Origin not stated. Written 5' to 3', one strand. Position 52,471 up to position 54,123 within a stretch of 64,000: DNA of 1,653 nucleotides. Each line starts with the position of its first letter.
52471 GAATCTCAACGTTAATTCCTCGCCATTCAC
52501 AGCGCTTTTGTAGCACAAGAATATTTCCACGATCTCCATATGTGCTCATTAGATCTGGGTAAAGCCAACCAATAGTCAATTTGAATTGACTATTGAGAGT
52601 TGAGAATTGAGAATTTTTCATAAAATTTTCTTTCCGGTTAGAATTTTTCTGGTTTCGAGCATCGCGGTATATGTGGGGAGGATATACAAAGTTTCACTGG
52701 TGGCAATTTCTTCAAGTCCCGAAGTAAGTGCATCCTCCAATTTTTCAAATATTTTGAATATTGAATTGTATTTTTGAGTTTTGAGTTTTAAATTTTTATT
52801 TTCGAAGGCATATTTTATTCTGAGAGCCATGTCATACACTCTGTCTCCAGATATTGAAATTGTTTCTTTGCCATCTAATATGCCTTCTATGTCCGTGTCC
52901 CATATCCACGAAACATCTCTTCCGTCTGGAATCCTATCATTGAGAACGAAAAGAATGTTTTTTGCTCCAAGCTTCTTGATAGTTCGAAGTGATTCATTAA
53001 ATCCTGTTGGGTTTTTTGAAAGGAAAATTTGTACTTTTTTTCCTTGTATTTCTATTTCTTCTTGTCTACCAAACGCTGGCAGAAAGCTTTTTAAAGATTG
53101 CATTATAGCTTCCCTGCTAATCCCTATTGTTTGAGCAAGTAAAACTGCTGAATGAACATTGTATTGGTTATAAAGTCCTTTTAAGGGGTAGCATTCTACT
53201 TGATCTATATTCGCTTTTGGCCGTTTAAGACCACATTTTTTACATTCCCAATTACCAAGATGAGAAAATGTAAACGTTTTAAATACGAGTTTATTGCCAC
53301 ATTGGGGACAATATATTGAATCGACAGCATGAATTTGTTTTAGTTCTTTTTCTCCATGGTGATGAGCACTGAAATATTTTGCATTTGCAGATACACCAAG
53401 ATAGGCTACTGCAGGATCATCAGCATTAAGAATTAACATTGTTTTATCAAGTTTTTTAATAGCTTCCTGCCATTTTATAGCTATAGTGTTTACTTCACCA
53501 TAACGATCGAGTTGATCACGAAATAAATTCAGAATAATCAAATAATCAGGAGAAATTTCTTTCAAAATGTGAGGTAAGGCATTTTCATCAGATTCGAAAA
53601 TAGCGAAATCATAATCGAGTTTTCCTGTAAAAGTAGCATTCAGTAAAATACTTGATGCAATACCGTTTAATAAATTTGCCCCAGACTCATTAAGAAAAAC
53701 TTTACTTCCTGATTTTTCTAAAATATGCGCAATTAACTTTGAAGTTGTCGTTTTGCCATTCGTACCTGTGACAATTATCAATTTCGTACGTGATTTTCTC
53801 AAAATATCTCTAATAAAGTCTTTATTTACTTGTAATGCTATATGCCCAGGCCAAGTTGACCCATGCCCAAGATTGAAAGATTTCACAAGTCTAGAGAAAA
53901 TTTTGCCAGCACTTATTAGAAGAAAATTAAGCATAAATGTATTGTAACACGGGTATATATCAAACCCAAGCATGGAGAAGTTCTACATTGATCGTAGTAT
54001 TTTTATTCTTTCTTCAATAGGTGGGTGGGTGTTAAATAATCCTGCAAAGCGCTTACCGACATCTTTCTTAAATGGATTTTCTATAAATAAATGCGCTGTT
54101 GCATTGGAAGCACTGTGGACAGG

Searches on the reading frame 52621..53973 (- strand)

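Call 70: search_protein_families(library=pfam, proteins=[window:52621-53973:-], max_evalue=0.00001)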
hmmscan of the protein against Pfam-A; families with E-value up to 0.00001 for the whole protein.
window:52621-53973:- (451 aa): 2 families
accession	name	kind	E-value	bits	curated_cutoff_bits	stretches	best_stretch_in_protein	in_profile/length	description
PF08353.15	MurT_C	-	5.8e-29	100.8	25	1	318-438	1-110/110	MurT ligase C-terminal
PF08245.18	Mur_ligase_M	-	7.5e-19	68.9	24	1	68-243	1-169/200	Mur ligase middle domain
